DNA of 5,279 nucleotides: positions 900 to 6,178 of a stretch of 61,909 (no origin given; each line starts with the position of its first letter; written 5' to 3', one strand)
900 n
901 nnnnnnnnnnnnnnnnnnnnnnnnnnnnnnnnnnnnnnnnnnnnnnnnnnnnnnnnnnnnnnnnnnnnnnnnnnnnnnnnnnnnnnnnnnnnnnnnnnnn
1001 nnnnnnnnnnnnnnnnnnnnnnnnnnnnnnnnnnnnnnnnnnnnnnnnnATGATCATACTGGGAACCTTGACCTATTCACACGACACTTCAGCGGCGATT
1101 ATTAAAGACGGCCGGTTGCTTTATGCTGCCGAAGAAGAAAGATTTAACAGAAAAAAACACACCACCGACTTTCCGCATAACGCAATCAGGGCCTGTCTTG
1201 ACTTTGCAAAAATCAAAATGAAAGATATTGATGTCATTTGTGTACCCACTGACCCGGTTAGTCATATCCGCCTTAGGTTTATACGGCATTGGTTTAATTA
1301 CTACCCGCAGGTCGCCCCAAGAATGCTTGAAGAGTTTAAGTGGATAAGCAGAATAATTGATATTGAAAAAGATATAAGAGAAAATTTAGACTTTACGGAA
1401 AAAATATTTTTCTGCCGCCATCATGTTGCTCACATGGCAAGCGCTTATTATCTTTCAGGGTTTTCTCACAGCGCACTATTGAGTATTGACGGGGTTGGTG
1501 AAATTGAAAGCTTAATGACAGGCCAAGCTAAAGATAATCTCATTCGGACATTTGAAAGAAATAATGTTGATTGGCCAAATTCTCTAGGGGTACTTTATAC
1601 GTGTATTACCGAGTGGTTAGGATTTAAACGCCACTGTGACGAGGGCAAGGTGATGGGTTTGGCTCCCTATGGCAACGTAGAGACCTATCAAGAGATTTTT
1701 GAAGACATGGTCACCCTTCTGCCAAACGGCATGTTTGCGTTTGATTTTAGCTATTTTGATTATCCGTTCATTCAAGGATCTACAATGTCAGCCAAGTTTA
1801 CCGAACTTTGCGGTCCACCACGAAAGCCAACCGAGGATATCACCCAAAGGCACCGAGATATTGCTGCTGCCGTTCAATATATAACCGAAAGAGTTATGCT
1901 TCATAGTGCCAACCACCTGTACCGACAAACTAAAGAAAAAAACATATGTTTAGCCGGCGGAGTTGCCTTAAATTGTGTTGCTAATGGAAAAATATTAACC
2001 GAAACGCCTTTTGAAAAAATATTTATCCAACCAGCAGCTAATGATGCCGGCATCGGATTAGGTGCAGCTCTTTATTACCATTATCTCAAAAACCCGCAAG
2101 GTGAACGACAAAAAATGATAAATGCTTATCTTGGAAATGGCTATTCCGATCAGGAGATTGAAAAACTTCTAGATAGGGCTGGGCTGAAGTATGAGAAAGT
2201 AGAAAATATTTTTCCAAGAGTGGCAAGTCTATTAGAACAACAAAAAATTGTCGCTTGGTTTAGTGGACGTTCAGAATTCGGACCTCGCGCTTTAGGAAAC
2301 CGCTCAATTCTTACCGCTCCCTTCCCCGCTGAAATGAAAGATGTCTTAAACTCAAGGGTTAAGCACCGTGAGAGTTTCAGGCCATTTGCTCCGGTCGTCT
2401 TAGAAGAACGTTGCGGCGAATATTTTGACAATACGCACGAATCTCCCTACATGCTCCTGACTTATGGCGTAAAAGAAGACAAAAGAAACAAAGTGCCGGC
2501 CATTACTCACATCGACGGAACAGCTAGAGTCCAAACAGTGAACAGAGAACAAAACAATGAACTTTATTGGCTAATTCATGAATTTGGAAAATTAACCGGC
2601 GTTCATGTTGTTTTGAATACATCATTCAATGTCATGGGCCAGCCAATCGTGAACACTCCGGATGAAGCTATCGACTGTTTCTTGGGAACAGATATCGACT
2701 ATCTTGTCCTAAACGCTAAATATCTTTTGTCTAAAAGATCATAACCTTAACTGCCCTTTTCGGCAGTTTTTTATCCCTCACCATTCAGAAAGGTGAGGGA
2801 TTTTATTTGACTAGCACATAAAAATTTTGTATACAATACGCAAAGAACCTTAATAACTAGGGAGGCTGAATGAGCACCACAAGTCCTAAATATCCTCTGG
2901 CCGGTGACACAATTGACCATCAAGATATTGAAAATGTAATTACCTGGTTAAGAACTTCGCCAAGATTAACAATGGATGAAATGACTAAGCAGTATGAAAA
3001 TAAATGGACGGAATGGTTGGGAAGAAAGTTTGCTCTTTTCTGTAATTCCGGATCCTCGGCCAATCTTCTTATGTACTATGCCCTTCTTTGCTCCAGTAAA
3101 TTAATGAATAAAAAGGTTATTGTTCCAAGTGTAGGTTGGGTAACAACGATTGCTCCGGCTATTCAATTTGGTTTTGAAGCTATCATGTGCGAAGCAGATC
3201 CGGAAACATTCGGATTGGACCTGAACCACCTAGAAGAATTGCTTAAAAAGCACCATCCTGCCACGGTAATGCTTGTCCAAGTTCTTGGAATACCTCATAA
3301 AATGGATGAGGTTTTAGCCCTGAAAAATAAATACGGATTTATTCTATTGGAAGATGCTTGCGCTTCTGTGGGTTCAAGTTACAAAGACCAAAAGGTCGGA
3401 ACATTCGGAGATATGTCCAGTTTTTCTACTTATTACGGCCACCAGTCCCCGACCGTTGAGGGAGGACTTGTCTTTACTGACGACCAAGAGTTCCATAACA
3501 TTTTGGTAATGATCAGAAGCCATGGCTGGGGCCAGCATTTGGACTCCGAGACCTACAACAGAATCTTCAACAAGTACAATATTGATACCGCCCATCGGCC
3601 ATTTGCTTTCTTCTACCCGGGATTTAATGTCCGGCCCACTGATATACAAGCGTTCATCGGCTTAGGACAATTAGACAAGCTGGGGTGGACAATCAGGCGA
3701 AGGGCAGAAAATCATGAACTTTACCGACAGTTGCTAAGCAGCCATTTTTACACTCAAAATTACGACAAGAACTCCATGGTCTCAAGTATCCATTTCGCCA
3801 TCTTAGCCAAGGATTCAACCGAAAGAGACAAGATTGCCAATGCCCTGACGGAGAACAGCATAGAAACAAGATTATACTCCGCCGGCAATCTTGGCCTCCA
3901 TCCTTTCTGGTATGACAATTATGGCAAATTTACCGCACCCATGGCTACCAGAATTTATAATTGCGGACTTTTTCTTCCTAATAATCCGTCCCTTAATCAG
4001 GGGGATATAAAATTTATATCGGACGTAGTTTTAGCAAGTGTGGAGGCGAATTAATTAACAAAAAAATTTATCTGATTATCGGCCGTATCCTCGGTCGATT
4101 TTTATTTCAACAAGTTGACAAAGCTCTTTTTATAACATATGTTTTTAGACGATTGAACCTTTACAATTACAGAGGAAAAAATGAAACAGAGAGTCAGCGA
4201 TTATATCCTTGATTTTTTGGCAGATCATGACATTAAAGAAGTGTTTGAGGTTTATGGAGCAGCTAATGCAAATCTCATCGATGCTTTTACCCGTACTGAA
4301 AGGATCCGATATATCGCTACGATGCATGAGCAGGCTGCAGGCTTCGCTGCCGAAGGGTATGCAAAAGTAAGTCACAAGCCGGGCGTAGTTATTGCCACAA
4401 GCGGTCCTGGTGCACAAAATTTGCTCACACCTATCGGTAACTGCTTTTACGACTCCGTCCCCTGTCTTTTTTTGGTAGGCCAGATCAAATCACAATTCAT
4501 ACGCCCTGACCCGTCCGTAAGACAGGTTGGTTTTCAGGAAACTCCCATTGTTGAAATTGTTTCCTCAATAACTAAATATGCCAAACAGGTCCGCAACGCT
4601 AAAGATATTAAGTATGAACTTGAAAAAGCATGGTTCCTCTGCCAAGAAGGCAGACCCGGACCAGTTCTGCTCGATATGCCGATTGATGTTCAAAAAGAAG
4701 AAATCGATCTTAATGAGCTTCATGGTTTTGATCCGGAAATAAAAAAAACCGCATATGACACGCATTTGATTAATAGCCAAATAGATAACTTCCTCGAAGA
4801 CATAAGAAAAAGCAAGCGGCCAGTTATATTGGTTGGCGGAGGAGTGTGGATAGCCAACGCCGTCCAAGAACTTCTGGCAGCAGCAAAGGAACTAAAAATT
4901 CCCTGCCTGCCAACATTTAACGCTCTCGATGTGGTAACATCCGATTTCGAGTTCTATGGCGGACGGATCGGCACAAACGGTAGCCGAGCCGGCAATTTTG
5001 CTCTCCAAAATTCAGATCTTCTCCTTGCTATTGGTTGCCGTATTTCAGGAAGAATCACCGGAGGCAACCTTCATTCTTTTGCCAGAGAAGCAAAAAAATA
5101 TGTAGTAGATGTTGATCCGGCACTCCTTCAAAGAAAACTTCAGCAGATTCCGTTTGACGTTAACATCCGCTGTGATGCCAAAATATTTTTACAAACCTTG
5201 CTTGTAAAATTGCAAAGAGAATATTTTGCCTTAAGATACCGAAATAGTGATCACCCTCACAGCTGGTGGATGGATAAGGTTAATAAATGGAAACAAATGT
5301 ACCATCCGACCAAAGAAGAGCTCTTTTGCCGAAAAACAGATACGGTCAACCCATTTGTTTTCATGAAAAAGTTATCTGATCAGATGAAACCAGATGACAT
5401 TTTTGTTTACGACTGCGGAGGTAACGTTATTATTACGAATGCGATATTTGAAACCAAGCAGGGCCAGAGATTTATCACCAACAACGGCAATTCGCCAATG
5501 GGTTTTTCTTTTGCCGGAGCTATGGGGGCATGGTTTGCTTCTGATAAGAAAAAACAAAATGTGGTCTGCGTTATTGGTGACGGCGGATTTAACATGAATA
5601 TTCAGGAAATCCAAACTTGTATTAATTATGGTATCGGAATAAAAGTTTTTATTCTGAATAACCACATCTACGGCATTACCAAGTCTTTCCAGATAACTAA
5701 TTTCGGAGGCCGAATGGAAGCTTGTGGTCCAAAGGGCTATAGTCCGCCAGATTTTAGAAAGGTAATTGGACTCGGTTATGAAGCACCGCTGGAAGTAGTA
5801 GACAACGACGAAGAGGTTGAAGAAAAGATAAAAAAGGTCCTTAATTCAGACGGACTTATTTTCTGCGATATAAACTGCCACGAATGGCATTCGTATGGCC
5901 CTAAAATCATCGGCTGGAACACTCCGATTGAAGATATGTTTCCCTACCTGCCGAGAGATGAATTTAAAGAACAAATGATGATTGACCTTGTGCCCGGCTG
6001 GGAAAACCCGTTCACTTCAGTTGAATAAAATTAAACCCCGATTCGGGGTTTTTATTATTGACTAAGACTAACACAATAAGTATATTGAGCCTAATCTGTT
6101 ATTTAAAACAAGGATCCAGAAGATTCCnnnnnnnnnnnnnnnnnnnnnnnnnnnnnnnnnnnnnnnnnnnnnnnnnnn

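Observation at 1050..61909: System-level view: a ~60-kb island that appears to encode a complete, unusually elaborate surface glycosylation machine without the classical initiation and polymerisation genes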

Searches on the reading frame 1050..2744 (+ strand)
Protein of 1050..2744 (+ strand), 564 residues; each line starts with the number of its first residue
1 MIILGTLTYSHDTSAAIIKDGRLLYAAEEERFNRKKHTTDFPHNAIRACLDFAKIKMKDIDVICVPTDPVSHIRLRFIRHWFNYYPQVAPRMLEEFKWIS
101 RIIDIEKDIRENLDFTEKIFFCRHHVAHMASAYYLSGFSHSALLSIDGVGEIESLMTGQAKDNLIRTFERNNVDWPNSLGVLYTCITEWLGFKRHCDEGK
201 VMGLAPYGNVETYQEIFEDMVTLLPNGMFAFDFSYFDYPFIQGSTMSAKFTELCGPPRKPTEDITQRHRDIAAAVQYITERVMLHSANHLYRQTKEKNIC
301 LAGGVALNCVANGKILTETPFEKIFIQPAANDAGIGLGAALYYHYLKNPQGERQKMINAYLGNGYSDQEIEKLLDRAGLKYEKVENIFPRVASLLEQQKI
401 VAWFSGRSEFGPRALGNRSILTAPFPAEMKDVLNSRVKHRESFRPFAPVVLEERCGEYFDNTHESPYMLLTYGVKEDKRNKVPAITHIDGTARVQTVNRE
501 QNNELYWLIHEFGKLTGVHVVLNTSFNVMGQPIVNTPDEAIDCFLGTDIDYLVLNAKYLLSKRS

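Call 4: search_protein_families(library=pfam, proteins=[window:1050-2744:+])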
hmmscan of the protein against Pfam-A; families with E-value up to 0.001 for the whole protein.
window:1050-2744:+ (564 aa): 2 families
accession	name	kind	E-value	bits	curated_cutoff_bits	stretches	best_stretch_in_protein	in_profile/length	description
PF16861.10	Carbam_trans_C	-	1.4e-71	239.9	27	1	392-557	1-166/170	Carbamoyltransferase C-terminus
PF02543.21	Carbam_trans_N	-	3.7e-64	217.8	24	1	3-341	2-346/346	Carbamoyltransferase N-terminus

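Call 11: find_encoding_contigs(protein=window:1050-2744:+, flank=10000, max_places=6)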
Protein window:1050-2744:+ (564 aa): no gene with exactly this product is on record in the collection.

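Call 18: find_related_loci(query=window:1050-2744:+, collection=genome_contigs, flank=10000)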
Query window:1050-2744:+ (564 aa) in genome_contigs; peptide patterns used: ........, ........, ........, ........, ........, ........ (x = any residue, [..] = any of these).
66 stretches matched a pattern, but none encodes a relative of the query by tblastn (E <= 1e-3).

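Call 32: search_protein_families(library=ncbifam, max_evalue=0.001, proteins=[window:1050-2744:+])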
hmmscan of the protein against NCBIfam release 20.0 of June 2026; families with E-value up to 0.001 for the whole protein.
window:1050-2744:+ (564 aa): 3 families
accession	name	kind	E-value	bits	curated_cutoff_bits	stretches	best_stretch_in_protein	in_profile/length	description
NF041651.1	nodul_NodU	equivalog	2e-57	195.2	1000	1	266-545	268-539/556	nodulation protein NodU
TIGR03723.1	T6A_TsaD_YgjD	equivalog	0.00034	19.9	296.1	0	263-310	227-274/314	tRNA (adenosine(37)-N6)-threonylcarbamoyltransferase complex transferase subunit TsaD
TIGR00143.1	hypF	equivalog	0.00065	18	466.1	0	268-342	661-739/741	carbamoyltransferase HypF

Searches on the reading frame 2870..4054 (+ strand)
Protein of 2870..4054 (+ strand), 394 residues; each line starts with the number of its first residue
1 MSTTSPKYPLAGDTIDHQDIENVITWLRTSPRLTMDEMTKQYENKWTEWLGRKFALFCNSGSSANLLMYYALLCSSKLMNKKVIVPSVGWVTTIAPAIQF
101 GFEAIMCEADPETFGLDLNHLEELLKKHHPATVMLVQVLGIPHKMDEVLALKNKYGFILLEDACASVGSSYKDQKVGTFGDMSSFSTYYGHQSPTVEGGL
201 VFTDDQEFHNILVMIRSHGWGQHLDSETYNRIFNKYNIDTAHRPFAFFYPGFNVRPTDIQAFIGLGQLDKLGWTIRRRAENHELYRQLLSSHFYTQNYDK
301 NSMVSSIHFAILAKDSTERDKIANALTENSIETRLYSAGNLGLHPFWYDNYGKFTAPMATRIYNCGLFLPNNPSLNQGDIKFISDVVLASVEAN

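Call 4: search_protein_families(library=pfam, proteins=[window:2870-4054:+])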
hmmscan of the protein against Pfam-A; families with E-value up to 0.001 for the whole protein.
window:2870-4054:+ (394 aa): 3 families
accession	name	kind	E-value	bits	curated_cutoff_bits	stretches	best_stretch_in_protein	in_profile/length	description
PF01041.23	DegT_DnrJ_EryC1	-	1.7e-65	222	19.8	1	18-385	5-357/360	DegT/DnrJ/EryC1/StrS aminotransferase family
PF00155.27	Aminotran_1_2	-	7.7e-05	22.5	19.7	1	40-135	45-150/361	Aminotransferase class I and II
PF01212.27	Beta_elim_lyase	-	0.00093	19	27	0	36-271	31-247/288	Beta-eliminating lyase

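Call 14: search_protein_families(library=ncbifam, max_evalue=0.001, proteins=[window:2870-4054:+])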
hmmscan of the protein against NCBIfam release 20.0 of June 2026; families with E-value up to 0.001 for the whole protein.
window:2870-4054:+ (394 aa): 7 families
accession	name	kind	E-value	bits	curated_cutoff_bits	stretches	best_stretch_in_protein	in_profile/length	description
NF011936.0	PRK15407.1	equivalog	8.2e-60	202.7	423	1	8-391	37-436/440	lipopolysaccharide biosynthesis protein RfbH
TIGR03588.1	PseC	equivalog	2.1e-53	181.6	423.5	1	11-387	5-376/380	UDP-4-amino-4,6-dideoxy-N-acetyl-beta-L-altrosamine transaminase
TIGR04181.1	NHT_00031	hypoth_equivalog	1.4e-32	113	420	1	37-338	30-327/359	LegC family aminotransferase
NF008658.2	PRK11658.1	equivalog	9.1e-32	110.1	631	1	9-383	6-369/379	UDP-4-amino-4-deoxy-L-arabinose aminotransferase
TIGR04427.1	PLP_DesI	equivalog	2.1e-26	93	650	1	20-391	34-383/390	dTDP-4-dehydro-6-deoxyglucose aminotransferase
NF008687.0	PRK11706.1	equivalog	1.9e-24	86.1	375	1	38-334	32-317/375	dTDP-4-amino-4,6-dideoxygalactose transaminase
TIGR02379.1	ECA_wecE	subfamily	3.3e-18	65.6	434.85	1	37-332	31-316/376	dTDP-4-amino-4,6-dideoxy-D-glucose transaminase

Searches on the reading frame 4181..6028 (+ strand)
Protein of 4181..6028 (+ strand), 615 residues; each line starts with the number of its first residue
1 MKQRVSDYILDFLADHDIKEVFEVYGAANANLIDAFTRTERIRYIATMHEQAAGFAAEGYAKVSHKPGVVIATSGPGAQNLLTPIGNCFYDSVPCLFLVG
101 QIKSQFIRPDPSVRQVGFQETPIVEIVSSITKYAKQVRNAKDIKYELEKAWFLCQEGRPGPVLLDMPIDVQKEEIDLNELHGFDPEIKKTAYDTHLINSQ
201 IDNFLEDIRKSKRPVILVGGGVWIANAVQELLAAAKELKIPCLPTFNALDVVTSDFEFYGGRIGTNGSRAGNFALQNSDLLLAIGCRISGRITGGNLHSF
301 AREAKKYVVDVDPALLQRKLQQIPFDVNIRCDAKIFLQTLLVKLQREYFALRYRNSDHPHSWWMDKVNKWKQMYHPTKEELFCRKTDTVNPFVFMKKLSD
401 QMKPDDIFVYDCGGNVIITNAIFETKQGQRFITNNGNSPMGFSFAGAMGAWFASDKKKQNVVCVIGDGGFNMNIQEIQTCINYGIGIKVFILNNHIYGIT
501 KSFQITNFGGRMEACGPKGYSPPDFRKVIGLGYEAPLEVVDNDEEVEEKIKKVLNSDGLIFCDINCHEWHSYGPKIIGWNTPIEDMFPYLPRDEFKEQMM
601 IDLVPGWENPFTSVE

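Call 4: search_protein_families(library=pfam, proteins=[window:4181-6028:+])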
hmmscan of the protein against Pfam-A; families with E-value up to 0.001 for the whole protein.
window:4181-6028:+ (615 aa): 3 families
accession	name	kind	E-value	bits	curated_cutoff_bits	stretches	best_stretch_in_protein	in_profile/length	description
PF02776.23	TPP_enzyme_N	-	9e-35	119.5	26.8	1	4-119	2-111/119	Thiamine pyrophosphate enzyme, N-terminal TPP binding domain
PF02775.26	TPP_enzyme_C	-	2.8e-33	115.3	21.9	1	411-564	1-151/151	Thiamine pyrophosphate enzyme, C-terminal TPP binding domain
PF00205.28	TPP_enzyme_M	-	8.9e-30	103.6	30.4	1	202-340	2-137/137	Thiamine pyrophosphate enzyme, central domain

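Call 14: search_protein_families(library=ncbifam, max_evalue=0.001, proteins=[window:4181-6028:+])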
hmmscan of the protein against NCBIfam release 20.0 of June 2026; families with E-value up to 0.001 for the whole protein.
window:4181-6028:+ (615 aa): 51 families (the best 25 are shown)
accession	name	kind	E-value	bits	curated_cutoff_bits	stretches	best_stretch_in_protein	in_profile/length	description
TIGR00118.1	acolac_lg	equivalog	5e-118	395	538.35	1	7-570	5-538/557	biosynthetic-type acetolactate synthase large subunit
NF004919.0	PRK06276.1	equivalog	1.2e-103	347.5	866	1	7-565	5-537/582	acetolactate synthase large subunit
NF004710.0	PRK06048.1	equivalog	6.4e-103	345.1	976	1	4-567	9-538/561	acetolactate synthase large subunit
NF006524.0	PRK08978.1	equivalog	1.1e-95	321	738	1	6-569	4-527/548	acetolactate synthase 2 catalytic subunit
NF005860.0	PRK07789.1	equivalog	6.4e-95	318.7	881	1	9-553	40-564/615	acetolactate synthase large subunit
NF005058.0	PRK06466.1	equivalog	2.2e-93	313.7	951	1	7-576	8-558/574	acetolactate synthase 3 large subunit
NF005584.0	PRK07282.1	equivalog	9.3e-93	311.7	970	1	5-555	12-530/566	acetolactate synthase large subunit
NF005824.0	PRK07710.1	equivalog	9.3e-93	311.5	976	1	7-567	21-549/573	acetolactate synthase large subunit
NF005651.0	PRK07418.1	subfamily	1.6e-91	307.4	942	1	7-567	23-560/617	acetolactate synthase large subunit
NF005228.0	PRK06725.1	equivalog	7.7e-91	305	991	1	7-568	20-547/571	acetolactate synthase large subunit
NF006016.1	PRK08155.1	equivalog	3.5e-84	283.2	870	1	6-564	6-530/554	acetolactate synthase large subunit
NF006525.0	PRK08979.1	equivalog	5.8e-84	282.5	1084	1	7-576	8-556/572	acetolactate synthase 3 large subunit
NF006319.0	PRK08527.1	equivalog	2e-83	280.7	905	1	6-568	7-540/565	acetolactate synthase large subunit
NF005364.0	PRK06882.1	equivalog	6.7e-82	275.7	1083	1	7-573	8-553/574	acetolactate synthase 3 large subunit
NF006581.0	PRK09107.1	equivalog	7.4e-82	275.5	974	1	8-571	16-558/595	acetolactate synthase 3 large subunit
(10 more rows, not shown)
